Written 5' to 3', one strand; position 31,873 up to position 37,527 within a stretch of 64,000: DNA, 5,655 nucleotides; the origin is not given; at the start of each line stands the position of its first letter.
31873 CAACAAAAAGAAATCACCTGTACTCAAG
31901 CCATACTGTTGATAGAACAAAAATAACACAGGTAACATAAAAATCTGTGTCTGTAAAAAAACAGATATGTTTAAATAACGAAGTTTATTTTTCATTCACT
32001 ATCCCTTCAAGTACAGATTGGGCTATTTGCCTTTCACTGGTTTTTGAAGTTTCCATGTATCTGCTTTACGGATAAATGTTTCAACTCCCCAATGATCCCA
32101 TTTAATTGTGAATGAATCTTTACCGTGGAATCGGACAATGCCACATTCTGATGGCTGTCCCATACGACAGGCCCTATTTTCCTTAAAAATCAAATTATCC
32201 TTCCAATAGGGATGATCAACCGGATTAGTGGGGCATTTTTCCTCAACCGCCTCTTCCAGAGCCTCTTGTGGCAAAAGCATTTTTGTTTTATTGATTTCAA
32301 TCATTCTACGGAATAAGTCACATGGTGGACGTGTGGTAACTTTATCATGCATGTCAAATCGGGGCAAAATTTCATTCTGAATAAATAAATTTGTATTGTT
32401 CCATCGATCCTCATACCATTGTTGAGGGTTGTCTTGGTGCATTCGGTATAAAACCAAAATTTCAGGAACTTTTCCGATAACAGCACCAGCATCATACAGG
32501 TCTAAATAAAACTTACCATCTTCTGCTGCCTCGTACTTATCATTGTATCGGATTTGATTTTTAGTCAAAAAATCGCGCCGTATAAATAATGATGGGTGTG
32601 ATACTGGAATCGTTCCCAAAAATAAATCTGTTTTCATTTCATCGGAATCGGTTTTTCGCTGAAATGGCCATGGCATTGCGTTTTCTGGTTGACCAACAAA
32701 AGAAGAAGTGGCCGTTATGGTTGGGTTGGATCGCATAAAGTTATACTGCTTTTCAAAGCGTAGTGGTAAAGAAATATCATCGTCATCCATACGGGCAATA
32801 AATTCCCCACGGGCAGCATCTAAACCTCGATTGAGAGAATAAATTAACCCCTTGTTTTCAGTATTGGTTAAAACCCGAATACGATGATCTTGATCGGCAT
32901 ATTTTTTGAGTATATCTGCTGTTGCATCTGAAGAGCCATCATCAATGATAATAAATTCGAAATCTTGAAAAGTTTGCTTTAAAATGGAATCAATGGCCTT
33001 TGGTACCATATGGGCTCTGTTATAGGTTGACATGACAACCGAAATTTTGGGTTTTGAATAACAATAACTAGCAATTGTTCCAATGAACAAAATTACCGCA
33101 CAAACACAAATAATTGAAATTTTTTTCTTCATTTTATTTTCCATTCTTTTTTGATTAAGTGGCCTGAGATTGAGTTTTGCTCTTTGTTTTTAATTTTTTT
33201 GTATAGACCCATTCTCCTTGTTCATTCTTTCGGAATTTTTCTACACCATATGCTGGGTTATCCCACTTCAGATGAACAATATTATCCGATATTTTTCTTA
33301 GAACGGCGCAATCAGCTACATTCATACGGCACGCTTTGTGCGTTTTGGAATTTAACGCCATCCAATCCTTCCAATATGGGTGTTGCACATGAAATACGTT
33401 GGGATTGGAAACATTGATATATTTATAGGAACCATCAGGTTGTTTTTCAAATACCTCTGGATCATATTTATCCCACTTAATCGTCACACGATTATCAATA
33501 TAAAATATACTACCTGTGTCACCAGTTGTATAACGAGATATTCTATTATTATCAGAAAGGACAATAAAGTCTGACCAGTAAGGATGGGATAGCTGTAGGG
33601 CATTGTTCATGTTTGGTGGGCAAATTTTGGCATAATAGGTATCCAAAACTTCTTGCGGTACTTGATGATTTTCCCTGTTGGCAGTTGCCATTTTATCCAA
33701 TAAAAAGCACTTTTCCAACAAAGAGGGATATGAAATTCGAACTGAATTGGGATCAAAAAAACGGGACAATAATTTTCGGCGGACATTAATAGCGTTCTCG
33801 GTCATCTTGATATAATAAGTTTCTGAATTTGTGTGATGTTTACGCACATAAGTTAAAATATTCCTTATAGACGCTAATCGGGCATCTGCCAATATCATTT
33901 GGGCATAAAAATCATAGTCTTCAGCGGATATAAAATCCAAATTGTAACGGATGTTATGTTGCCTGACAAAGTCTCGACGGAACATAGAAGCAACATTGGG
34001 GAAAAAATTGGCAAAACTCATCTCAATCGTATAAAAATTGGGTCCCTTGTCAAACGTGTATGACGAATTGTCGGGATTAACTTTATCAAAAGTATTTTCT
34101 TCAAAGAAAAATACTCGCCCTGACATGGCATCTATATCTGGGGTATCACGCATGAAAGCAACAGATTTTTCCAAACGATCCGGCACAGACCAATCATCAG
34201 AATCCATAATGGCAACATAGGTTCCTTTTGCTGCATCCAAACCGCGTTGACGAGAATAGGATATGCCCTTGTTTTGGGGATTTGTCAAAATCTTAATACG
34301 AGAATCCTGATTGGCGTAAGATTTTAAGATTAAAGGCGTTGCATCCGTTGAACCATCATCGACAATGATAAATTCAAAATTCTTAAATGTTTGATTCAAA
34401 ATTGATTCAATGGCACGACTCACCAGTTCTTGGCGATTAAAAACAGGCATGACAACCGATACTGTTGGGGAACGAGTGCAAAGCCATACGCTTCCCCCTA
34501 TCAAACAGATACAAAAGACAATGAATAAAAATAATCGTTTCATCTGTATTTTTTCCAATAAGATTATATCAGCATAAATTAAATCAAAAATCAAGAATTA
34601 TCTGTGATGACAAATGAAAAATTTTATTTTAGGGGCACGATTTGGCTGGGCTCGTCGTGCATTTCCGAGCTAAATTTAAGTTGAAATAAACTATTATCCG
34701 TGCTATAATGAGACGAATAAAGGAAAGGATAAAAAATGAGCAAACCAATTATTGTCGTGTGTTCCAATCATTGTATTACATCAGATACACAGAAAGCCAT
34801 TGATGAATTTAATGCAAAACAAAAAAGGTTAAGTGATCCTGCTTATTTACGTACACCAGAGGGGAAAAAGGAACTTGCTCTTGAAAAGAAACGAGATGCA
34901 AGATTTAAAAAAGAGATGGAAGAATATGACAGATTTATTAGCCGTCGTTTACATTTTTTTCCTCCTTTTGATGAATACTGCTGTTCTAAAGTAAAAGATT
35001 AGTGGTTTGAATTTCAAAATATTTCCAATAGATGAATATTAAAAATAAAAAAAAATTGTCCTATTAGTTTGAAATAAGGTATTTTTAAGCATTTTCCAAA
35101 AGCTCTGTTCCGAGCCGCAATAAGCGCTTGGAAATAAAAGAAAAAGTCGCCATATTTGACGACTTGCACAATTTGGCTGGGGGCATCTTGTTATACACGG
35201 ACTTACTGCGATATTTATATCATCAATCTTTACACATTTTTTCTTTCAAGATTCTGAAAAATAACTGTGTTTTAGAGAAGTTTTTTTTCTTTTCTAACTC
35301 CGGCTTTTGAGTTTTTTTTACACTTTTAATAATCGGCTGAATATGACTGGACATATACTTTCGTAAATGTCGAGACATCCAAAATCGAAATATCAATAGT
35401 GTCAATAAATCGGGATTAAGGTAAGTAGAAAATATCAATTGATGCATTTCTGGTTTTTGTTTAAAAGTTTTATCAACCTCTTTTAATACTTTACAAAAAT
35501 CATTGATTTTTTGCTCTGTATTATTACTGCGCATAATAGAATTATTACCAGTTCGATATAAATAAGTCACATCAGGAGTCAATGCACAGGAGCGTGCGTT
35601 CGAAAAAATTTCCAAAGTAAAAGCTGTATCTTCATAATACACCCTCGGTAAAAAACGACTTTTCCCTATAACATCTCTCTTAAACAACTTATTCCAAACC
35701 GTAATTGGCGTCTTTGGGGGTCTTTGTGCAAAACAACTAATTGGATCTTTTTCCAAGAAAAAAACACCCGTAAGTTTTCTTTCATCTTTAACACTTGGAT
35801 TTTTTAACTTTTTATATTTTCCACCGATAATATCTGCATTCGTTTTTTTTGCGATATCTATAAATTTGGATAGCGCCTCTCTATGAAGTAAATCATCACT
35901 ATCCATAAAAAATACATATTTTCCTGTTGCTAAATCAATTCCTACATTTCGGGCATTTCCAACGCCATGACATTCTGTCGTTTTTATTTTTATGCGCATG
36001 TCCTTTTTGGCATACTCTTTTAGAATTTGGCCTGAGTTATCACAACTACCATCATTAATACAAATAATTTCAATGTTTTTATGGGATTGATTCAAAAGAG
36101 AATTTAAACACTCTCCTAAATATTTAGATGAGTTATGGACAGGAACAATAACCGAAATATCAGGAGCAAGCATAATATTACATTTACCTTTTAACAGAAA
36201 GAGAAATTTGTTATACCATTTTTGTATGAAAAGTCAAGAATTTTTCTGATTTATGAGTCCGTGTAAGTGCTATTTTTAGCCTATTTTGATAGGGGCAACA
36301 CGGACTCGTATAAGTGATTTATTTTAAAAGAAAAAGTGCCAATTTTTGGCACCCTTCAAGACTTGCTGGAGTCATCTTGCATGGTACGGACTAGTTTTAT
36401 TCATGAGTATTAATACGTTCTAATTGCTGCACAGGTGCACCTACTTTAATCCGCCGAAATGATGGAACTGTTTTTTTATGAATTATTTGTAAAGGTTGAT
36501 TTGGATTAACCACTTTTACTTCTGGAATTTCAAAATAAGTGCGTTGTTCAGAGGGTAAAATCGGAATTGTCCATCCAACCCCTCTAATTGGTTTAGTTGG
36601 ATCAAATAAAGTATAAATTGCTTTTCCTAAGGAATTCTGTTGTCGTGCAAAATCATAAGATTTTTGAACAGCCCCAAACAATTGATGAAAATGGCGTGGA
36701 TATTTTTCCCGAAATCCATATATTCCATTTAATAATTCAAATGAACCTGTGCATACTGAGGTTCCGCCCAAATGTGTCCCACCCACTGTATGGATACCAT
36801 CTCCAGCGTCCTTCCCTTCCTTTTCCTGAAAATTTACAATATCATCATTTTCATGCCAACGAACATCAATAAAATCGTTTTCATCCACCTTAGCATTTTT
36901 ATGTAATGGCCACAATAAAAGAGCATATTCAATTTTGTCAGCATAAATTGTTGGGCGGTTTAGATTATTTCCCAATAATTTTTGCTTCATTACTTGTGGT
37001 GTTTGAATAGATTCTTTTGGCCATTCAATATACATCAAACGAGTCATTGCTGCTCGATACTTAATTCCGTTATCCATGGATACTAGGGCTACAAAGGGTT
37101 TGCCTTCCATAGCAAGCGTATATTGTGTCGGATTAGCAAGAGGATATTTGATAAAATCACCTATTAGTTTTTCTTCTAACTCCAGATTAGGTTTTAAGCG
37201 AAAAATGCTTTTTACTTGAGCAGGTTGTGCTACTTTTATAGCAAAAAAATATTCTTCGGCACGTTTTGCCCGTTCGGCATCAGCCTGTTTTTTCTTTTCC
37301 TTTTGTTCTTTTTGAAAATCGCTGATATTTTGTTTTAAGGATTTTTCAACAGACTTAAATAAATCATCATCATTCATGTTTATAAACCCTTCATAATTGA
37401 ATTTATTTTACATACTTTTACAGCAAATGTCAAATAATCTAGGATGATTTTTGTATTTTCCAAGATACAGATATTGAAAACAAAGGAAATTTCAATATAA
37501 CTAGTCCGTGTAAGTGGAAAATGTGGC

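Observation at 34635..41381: Integron-like array of seven single-gene cassettes anchored on the 3' end of tRNA-Gln, with no recombinase in sight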

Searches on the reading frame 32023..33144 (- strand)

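Call 9: search_protein_families(library=pfam, proteins=[window:32023-33144:-], max_evalue=0.001)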
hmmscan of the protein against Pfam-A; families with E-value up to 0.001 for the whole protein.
window:32023-33144:- (373 aa): 3 families
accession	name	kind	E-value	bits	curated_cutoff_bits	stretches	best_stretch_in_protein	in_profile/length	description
PF00535.33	Glycos_transf_2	-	1.5e-38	132.8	23.3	1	35-190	1-162/168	Glycosyl transferase family 2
PF13641.12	Glyco_tranf_2_3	-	3.3e-12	47.4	27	1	32-194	1-172/230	Glycosyltransferase like family 2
PF10111.15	Glyco_tranf_2_2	-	2.8e-10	40.6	27.3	1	50-139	15-108/276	Glycosyltransferase like family 2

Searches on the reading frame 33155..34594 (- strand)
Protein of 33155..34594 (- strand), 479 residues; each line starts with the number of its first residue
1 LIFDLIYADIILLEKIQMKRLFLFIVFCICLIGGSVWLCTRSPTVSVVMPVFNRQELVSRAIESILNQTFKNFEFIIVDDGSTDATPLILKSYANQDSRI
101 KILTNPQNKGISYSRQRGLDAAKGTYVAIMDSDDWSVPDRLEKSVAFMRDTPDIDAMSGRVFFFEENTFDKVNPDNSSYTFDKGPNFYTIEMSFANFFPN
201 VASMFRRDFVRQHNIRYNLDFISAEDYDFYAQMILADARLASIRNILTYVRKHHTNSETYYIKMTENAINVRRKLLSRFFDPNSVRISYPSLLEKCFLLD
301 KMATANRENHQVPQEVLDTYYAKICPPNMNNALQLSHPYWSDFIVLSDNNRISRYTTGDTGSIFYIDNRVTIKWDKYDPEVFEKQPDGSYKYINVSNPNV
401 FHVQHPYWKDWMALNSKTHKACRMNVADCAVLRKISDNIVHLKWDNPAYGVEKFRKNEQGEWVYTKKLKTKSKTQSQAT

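Call 8: search_protein_families(library=pfam, proteins=[window:33155-34594:-], max_evalue=0.01)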
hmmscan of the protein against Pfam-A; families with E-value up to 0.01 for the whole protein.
window:33155-34594:- (479 aa): 4 families
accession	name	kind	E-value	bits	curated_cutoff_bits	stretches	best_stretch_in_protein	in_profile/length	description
PF00535.33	Glycos_transf_2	-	5.3e-40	137.5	23.3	1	46-192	1-149/168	Glycosyl transferase family 2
PF10111.15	Glyco_tranf_2_2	-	2.3e-12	47.4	27.3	1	46-251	1-217/276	Glycosyltransferase like family 2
PF13641.12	Glyco_tranf_2_3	-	2.2e-10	41.4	27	1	43-169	1-131/230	Glycosyltransferase like family 2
PF13632.12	Glyco_trans_2_3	-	0.00027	21.3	27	1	126-237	1-110/198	Glycosyl transferase family group 2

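Call 15: find_encoding_contigs(protein=window:33155-34594:-, flank=10000, max_places=10)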
Protein window:33155-34594:- (479 aa): no gene with exactly this product is on record in the collection.

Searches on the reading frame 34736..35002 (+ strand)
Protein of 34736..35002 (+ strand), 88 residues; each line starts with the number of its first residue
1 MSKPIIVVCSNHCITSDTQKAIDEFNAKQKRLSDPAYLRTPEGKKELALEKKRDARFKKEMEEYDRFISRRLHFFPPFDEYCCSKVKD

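Call 8: search_protein_families(library=pfam, proteins=[window:34736-35002:+], max_evalue=0.01)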
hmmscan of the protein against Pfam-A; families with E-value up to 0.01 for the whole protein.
window:34736-35002:+ (88 aa): 0 families

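Call 63: search_protein_families(library=ncbifam, proteins=[window:34736-35002:+], max_evalue=0.001)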
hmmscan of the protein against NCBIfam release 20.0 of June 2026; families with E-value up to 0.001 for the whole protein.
window:34736-35002:+ (88 aa): 0 families

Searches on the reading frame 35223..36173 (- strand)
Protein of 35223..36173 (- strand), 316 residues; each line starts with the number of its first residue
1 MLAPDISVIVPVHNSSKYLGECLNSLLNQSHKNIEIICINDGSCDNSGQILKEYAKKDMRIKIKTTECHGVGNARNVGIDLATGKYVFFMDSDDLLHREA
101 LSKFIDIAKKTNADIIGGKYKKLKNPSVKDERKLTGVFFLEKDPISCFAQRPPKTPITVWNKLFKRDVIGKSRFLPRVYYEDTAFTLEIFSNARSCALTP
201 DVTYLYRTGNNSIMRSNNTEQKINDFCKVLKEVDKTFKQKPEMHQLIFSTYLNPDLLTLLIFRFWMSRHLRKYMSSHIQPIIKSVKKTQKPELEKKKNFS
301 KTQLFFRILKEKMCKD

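Call 8: search_protein_families(library=pfam, proteins=[window:35223-36173:-], max_evalue=0.01)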
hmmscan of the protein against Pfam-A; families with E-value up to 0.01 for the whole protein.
window:35223-36173:- (316 aa): 3 families
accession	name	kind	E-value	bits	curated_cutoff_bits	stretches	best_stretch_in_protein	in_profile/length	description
PF00535.33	Glycos_transf_2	-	1.3e-37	129.8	23.3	1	7-136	1-131/168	Glycosyl transferase family 2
PF10111.15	Glyco_tranf_2_2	-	1.8e-12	47.8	27.3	1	7-111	1-109/276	Glycosyltransferase like family 2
PF13641.12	Glyco_tranf_2_3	-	6.6e-12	46.4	27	1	4-127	1-129/230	Glycosyltransferase like family 2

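Call 63: search_protein_families(library=ncbifam, proteins=[window:35223-36173:-], max_evalue=0.001)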
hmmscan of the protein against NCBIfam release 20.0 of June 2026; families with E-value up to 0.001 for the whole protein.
window:35223-36173:- (316 aa): 25 families
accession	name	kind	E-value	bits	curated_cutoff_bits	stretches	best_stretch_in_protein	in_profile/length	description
NF007482.0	PRK10073.1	equivalog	3.3e-36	125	423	1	4-222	6-231/334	glycosyltransferase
NF047683.1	TeichurnBiosyTuaG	equivalog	2.8e-24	86.1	400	1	3-125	5-128/252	teichuronic acid biosynthesis protein TuaG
TIGR03937.1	PgaC_IcaA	equivalog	4.9e-19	68.6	422.3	1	4-106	45-148/407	poly-beta-1,6-N-acetyl-D-glucosamine synthase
NF050050.1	ProtGlycPglI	equivalog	6.8e-19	68.4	500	1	4-120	2-120/306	GalNAc(5)-diNAcBac-PP-undecaprenol beta-1,3-glucosyltransferase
TIGR03111.1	glyc2_xrt_Gpos1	hypoth_equivalog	8.8e-17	61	363.95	1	4-106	49-154/439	TIGR03111 family XrtG-associated glycosyltransferase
NF041394.1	GtaseAglG_Halo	equivalog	5.4e-15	55.5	440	1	6-120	3-119/304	glucosyl-dolichyl phosphate glucuronosyltransferase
NF041875.1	EPS_EpsD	equivalog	5.6e-15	55.6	370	1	6-118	1-114/325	exopolysaccharide biosynthesis glycosyltransferase EpsD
TIGR03965.1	mycofact_glyco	equivalog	5e-14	52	280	1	4-118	74-189/467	mycofactocin biosynthesis glycosyltransferase MftF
NF053739.1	GlytfEpsEBac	equivalog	5.1e-13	48.6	450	1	4-117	1-117/265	glycosyltransferase EpsE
TIGR04283.1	glyco_like_mftF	equivalog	2.5e-12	46.8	182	1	6-112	1-101/221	TIGR04283 family arsenosugar biosynthesis glycosyltransferase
NF038302.1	EPS_HpsE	equivalog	1.4e-11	43.9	300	1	5-110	2-113/307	hormogonium polysaccharide biosynthesis glycosyltransferase HpsE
NF038299.1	EPS_HpsN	equivalog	2.6e-09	36.5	425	1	4-108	1-106/317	hormogonium polysaccharide biosynthesis glycosyltransferase HpsN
NF047588.1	GlcsyltransPgfSStrep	equivalog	1.1e-08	34.7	500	1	6-122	3-123/308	glycosyltransferase PgfS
TIGR04009.1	wcaE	equivalog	3.1e-08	33.2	369.2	1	22-117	22-117/248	colanic acid biosynthesis glycosyltransferase WcaE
NF007453.0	PRK10018.1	equivalog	3.2e-08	33.6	382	1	4-110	6-113/280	colanic acid biosynthesis glycosyltransferase WcaA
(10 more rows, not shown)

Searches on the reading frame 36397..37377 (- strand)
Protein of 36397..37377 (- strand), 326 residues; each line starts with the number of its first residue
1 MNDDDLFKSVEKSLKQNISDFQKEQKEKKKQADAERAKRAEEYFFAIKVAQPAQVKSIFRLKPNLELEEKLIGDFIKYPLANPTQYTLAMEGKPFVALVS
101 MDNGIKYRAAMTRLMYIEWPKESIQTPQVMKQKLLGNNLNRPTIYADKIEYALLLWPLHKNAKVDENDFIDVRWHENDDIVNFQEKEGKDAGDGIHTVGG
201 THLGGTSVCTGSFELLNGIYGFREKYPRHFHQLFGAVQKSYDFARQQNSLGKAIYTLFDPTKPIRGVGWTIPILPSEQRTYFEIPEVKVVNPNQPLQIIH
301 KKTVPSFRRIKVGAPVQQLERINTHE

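Call 8: search_protein_families(library=pfam, proteins=[window:36397-37377:-], max_evalue=0.01)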
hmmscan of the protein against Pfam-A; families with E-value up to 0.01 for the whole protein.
window:36397-37377:- (326 aa): 0 families

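Call 16: find_encoding_contigs(protein=window:36397-37377:-, flank=10000, max_places=10)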
Protein window:36397-37377:- (326 aa): 4 contigs read that carry it; 2 places shown.
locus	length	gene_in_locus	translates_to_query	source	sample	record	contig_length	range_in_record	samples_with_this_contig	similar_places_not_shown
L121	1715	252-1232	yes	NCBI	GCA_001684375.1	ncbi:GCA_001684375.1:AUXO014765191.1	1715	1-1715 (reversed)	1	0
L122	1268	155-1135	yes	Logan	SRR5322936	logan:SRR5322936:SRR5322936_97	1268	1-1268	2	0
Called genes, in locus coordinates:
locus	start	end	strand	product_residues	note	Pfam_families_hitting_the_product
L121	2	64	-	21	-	?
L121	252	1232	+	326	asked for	-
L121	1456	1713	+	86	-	?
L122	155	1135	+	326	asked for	-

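Call 63: search_protein_families(library=ncbifam, proteins=[window:36397-37377:-], max_evalue=0.001)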
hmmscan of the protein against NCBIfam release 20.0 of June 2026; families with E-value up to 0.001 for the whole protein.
window:36397-37377:- (326 aa): 0 families

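Call 87: find_homologous_proteins(query=window:36397-37377:-, max_evalue=0.00001)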
Query window:36397-37377:- (326 aa): 13 proteins with E <= 0.00001 among 1238 candidates.
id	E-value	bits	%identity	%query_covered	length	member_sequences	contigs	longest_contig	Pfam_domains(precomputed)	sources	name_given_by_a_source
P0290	1.2e-208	710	95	100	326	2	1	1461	-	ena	-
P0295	2.7e-186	637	85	99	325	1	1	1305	-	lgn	-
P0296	1.1e-159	549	72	99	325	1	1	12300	-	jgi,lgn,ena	-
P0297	2.8e-157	541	70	98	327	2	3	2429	-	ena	-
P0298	9.2e-155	533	70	99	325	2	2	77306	-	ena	-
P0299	1.6e-146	506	67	99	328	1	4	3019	-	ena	-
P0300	1.8e-144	499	66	99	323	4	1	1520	-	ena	-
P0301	1.0e-142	494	69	97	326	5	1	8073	-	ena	-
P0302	4.7e-139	481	65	99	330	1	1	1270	-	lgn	-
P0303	9.5e-129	448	64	93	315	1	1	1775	-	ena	-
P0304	8.9e-121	421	63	88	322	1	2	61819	-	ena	-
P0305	5.1e-110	386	55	98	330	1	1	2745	-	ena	-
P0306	7.5e-105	369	53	98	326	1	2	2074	-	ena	-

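Call 88: find_encoding_contigs(protein=P0298, flank=10000, max_places=3)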
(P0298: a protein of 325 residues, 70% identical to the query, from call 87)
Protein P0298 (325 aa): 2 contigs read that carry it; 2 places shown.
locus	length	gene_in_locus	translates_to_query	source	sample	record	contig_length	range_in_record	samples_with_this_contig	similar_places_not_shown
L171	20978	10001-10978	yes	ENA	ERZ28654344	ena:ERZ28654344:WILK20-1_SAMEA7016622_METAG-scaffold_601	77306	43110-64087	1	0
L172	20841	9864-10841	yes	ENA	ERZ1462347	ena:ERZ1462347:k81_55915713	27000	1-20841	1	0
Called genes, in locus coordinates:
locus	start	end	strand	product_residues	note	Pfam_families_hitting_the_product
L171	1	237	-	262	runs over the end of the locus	-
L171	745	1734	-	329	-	PF00701:DHDPS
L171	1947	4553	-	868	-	PF00133:tRNA-synt_1, PF01921:tRNA-synt_1f (faint), PF01406:tRNA-synt_1e (faint), PF09334:tRNA-synt_1g, PF08264:Anticodon_1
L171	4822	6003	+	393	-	PF07690:MFS_1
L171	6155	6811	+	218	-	PF16316:DUF4956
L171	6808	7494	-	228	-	PF09359:VTC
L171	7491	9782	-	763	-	PF00932:LTD, PF13290:CHB_HEX_C_1, PF13287:Fn3_assoc, PF08757:CotH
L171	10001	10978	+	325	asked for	-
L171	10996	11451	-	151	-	-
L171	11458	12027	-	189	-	PF02230:Abhydrolase_2, PF12697:Abhydrolase_6 (weak), PF01738:DLH (weak)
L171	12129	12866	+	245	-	PF04402:SIMPL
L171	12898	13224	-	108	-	-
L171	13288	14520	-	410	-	PF03349:Toluene_X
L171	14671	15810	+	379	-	PF00657:Lipase_GDSL, PF13472:Lipase_GDSL_2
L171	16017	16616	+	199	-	PF06418:CTP_synth_N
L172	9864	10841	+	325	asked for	-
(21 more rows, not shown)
